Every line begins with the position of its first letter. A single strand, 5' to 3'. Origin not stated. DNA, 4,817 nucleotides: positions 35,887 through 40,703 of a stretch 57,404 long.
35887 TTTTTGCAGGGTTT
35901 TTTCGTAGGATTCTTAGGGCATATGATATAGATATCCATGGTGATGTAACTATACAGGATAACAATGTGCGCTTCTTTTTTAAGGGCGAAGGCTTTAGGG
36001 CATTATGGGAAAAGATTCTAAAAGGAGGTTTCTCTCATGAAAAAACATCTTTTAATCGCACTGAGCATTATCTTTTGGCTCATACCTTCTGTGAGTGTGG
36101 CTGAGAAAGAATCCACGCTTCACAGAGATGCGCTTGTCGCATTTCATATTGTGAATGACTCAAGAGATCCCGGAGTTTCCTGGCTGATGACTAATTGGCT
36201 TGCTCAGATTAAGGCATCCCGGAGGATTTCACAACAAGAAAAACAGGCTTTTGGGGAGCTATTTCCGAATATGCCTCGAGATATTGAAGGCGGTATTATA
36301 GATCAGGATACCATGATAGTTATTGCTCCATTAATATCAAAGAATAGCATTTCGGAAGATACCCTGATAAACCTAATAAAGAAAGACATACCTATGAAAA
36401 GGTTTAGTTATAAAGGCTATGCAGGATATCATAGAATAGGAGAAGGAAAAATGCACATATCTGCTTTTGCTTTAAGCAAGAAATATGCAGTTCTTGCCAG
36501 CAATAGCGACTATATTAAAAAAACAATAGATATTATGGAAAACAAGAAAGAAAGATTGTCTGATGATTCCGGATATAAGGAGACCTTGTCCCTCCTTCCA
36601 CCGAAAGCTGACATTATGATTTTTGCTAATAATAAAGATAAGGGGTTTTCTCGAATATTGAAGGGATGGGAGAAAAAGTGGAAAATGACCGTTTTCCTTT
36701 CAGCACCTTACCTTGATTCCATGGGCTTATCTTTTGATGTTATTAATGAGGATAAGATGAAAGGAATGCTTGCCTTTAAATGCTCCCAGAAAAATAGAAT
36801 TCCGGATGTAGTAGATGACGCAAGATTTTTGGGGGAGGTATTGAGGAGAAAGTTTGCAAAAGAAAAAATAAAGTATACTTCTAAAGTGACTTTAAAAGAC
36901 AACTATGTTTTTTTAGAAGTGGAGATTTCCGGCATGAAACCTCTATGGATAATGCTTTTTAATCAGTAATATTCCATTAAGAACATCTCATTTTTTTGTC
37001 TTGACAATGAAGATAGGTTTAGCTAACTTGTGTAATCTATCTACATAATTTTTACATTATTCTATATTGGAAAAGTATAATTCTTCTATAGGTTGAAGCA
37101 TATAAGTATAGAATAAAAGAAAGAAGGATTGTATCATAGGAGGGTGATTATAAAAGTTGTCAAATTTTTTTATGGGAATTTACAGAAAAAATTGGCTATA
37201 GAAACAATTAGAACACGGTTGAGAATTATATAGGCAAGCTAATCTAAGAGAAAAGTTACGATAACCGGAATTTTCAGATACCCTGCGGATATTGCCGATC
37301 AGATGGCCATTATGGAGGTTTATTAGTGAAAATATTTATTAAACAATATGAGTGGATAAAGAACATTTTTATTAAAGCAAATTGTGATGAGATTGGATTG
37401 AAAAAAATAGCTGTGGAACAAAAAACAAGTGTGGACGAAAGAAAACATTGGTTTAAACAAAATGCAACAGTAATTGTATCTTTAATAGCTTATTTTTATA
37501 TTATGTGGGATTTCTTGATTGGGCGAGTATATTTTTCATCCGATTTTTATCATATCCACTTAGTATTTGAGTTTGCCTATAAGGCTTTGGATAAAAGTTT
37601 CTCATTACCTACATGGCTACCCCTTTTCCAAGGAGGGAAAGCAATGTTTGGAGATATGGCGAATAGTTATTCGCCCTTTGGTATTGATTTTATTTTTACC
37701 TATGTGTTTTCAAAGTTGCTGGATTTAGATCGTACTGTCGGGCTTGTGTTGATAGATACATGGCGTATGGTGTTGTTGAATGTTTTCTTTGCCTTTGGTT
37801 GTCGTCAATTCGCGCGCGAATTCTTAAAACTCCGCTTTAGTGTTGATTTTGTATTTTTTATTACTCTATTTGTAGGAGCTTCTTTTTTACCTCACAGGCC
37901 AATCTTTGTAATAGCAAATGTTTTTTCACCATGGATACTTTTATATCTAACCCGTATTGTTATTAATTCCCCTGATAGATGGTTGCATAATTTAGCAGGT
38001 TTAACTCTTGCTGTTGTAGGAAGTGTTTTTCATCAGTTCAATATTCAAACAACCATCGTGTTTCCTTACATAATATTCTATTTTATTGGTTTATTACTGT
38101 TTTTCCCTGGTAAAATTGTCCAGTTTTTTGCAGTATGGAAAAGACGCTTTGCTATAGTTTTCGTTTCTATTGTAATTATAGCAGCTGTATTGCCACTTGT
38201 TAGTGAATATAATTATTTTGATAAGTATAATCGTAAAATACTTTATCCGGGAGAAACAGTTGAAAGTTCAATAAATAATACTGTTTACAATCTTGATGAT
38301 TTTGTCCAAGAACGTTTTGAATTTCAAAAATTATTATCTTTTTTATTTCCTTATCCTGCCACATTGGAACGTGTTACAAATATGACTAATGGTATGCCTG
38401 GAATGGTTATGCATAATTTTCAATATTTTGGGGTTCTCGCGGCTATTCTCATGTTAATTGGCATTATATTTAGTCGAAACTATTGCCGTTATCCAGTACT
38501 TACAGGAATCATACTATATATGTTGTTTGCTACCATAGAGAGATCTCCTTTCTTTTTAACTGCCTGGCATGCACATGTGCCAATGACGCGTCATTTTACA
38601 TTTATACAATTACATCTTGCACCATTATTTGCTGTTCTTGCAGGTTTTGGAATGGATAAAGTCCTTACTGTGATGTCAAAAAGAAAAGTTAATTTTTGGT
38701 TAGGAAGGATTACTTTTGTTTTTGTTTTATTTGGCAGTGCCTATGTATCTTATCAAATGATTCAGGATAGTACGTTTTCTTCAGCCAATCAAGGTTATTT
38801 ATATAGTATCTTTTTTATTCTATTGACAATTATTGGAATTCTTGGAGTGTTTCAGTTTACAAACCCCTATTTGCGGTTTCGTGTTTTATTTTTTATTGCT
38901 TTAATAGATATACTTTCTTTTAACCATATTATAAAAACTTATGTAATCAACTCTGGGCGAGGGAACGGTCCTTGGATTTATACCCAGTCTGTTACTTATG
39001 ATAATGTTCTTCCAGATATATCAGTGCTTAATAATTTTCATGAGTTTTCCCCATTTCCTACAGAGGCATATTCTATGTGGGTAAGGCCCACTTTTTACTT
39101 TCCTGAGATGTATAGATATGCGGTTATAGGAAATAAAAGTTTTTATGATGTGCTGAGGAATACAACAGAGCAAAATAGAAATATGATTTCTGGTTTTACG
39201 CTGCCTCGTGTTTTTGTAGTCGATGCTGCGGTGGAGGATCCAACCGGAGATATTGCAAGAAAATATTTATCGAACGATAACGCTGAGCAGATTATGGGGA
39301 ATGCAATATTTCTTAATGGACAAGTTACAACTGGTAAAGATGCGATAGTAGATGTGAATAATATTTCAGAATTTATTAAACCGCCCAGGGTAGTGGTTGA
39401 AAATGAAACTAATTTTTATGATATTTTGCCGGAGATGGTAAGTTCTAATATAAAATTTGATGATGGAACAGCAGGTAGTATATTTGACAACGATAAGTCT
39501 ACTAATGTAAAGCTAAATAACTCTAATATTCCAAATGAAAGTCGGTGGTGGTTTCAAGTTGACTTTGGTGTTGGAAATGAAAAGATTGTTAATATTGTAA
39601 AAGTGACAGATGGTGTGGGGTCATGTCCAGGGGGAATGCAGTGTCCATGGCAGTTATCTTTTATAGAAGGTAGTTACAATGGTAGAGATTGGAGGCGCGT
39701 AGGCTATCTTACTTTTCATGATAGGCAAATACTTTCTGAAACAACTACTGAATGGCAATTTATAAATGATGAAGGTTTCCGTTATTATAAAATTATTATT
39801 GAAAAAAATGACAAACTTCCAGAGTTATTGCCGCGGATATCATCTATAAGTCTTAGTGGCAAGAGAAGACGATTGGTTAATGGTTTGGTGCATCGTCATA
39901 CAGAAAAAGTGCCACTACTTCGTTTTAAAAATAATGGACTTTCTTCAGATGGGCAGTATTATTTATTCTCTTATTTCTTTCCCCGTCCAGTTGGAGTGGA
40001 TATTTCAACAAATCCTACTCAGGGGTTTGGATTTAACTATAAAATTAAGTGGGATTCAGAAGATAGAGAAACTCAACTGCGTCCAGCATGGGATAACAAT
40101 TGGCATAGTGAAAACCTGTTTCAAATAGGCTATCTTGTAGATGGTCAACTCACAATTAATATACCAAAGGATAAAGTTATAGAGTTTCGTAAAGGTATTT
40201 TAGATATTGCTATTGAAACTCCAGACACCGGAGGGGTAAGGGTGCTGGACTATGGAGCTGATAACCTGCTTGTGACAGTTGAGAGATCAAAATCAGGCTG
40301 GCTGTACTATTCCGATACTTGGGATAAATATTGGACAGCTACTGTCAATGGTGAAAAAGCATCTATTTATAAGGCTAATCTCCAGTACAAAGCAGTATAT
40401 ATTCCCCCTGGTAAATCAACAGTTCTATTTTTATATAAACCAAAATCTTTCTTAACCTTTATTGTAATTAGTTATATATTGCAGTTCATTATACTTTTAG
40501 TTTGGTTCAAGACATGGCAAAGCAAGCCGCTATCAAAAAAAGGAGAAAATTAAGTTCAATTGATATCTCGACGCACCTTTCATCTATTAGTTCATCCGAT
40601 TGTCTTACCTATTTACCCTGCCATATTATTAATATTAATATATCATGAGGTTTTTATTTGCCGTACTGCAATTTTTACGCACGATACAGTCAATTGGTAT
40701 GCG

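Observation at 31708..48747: Array of five YfhO-like GT-C membrane proteins in a diderm, with no GT-A/GT-B, Wzx/Wzy or polyprenyl-phosphate GT2 partner in the window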

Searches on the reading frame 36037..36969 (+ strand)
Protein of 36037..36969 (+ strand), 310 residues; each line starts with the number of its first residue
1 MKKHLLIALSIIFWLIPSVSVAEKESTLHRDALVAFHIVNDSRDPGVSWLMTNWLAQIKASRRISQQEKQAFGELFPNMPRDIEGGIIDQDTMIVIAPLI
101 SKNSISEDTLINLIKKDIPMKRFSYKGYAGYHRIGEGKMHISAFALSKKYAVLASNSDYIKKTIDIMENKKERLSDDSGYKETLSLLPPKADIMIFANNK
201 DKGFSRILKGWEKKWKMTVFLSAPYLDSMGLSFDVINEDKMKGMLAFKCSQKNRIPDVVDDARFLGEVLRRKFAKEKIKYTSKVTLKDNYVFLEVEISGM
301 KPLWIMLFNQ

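Call 3: search_protein_families(library=pfam, proteins=[window:36037-36969:+], max_evalue=0.01)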
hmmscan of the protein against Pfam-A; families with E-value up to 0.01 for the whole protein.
window:36037-36969:+ (310 aa): 1 family
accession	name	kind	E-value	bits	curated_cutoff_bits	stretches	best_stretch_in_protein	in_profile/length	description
PF11832.13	DUF3352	-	0.00037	19.7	26.8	1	120-201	152-235/536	Protein of unknown function (DUF3352)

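Call 4: search_protein_families(library=ncbifam, proteins=[window:36037-36969:+], max_evalue=0.01)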
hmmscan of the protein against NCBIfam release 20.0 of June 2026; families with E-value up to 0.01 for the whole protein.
window:36037-36969:+ (310 aa): 0 families

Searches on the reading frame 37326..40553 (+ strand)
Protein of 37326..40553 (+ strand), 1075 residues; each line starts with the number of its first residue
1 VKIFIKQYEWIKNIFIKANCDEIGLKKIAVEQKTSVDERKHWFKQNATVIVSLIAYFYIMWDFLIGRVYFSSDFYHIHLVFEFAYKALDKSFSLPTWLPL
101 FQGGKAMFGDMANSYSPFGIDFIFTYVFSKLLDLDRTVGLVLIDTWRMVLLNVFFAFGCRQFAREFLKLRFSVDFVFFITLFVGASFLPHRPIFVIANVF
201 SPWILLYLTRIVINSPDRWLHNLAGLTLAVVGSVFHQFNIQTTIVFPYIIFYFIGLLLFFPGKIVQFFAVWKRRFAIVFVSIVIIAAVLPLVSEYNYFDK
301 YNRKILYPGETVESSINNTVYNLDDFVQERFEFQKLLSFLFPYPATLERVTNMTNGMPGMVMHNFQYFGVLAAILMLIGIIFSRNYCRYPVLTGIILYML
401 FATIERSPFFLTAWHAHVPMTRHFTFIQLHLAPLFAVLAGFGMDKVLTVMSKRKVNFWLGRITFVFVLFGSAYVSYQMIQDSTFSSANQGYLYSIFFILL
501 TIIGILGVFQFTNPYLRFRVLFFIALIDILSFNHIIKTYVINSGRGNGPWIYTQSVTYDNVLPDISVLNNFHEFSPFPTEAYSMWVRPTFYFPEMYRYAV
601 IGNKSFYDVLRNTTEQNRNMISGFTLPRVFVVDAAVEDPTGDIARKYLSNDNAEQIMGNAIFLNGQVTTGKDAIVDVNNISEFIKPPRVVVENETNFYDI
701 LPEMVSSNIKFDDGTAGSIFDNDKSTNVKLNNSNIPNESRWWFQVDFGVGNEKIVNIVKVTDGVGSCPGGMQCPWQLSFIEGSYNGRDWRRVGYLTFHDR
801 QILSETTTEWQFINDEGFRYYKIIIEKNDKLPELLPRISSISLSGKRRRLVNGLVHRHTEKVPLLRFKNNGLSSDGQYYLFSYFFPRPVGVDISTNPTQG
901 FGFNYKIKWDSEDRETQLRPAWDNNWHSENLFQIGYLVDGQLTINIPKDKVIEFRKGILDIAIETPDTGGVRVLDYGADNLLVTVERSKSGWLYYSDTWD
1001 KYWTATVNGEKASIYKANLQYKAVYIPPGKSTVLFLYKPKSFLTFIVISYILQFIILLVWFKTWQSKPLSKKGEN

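Call 3: search_protein_families(library=pfam, proteins=[window:37326-40553:+], max_evalue=0.01)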
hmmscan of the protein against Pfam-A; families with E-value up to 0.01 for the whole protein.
window:37326-40553:+ (1075 aa): 1 family
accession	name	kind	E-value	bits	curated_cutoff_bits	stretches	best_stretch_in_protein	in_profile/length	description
PF09586.16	YfhO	-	2.6e-06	26.6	28.5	1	967-1049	752-835/835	Bacterial membrane protein YfhO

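Call 4: search_protein_families(library=ncbifam, proteins=[window:37326-40553:+], max_evalue=0.01)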
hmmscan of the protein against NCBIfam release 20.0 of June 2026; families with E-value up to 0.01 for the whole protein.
window:37326-40553:+ (1075 aa): 0 families

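Call 37: find_homologous_proteins(query=window:37326-40553:+, max_evalue=0.001)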
Query window:37326-40553:+ (1075 aa): 13 proteins with E <= 0.001 among 8000 candidates.
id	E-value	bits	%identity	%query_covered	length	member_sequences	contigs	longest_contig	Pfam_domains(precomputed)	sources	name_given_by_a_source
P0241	0.0e+0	2482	100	100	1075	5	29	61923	PF09586.17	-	-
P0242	0.0e+0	1960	78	100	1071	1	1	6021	-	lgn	-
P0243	6.2e-285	966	43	95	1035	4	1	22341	PF09586.17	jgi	-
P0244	1.3e-274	932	43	89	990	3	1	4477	-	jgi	-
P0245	2.6e-234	799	35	55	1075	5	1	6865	-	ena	-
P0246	1.4e-211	723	36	94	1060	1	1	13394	-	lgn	-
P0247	4.5e-205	702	35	95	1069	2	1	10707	-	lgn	-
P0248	4.9e-172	592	34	92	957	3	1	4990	-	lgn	-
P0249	2.5e-8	50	31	10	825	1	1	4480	-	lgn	-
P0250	3.4e-8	50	34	10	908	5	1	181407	PF09586.17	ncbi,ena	-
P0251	4.6e-5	39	33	9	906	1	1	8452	PF09586.17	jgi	jgi:hypothetical protein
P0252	1.4e-4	38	33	10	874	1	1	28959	PF09586.17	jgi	jgi:hypothetical protein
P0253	3.4e-4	37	35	7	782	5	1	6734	PF09586.17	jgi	jgi:hypothetical protein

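Call 60: find_encoding_contigs(protein=P0243, flank=10000, max_places=2)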
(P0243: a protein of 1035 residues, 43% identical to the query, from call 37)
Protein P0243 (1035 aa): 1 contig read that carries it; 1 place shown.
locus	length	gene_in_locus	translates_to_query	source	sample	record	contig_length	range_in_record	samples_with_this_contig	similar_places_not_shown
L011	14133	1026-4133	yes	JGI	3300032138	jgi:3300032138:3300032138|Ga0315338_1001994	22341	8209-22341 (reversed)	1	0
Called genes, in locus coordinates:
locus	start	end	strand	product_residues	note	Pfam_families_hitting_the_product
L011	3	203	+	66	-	?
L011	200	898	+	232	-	PF09359:VTC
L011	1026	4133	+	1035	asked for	PF09586:YfhO (weak)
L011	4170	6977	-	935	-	-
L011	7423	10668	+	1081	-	-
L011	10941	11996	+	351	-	PF04055:Radical_SAM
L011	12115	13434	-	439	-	PF01041:DegT_DnrJ_EryC1, PF00266:Aminotran_5 (weak), PF01041:DegT_DnrJ_EryC1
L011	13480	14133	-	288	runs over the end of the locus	PF00551:Formyl_trans_N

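Call 89: search_protein_families(library=pfam, alignment_id=A5, max_evalue=0.01)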
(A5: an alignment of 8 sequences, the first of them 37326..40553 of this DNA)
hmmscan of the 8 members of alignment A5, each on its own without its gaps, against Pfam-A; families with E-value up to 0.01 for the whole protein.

A. member 1, window:37326-40553:+ (1075 aa): 1 family
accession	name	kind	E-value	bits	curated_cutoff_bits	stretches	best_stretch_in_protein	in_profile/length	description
PF09586.16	YfhO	-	2.6e-06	26.6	28.5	1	967-1049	752-835/835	Bacterial membrane protein YfhO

B. families by the number of members that match (of 8 scanned): 2 families
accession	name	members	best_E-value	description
PF09586.16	YfhO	5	2.3e-06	Bacterial membrane protein YfhO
PF22633.2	F5_F8_type_C_2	1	0.0082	NedA-like, galactose-binding domain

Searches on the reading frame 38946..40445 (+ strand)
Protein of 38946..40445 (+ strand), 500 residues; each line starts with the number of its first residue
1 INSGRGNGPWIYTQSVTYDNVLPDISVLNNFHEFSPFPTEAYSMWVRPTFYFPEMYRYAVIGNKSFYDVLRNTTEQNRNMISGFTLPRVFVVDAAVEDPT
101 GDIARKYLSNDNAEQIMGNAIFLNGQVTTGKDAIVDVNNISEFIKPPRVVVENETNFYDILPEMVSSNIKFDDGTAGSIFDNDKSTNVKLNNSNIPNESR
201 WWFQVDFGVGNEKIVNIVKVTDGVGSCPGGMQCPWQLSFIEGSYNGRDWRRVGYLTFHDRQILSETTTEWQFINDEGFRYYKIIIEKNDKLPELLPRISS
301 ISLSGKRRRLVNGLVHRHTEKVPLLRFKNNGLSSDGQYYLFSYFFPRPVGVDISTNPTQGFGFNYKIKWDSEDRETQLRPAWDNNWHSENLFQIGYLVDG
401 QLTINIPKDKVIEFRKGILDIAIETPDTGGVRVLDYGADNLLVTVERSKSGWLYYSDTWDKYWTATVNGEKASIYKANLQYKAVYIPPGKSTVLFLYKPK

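Call 47: search_protein_families(library=pfam, proteins=[window:38946-40445:+], max_evalue=1)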
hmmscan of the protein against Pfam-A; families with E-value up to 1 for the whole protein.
window:38946-40445:+ (500 aa): 1 family
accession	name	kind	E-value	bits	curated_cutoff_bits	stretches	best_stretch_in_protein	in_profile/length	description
PF09586.16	YfhO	-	5.7e-05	22.1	28.5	1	423-499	748-825/835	Bacterial membrane protein YfhO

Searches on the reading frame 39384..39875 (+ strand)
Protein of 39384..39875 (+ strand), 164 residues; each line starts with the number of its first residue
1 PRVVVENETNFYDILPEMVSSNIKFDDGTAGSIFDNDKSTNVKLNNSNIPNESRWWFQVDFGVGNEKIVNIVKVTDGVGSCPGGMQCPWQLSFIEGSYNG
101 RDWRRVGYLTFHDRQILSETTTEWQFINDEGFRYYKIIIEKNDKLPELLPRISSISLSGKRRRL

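Call 50: search_solved_structures(query=window:39384-39875:+, max_evalue=1)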
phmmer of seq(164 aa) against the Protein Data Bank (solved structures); distinct sequences matched with E-value up to 1: 5.
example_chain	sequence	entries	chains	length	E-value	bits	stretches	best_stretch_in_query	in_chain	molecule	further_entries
7ocl_A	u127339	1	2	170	0.072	16.1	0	71-105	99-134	Hepatocyte growth factor alpha chain,Hepatocyte growth factor alpha chain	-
7ocm_A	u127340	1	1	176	0.078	15.9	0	71-105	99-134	Hepatocyte growth factor alpha chain,Hepatocyte growth factor alpha chain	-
4zzt_A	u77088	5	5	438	0.76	12.7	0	59-104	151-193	CELLOBIOHYDROLASE CEL7A | CELLOBIOHYDROLASE I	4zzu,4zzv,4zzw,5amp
5ydr_B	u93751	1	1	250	0.92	12.4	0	18-66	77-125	DNA (cytosine-5)-methyltransferase 1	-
5wvo_C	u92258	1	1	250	0.92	12.4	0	18-66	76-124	DNA (cytosine-5)-methyltransferase 1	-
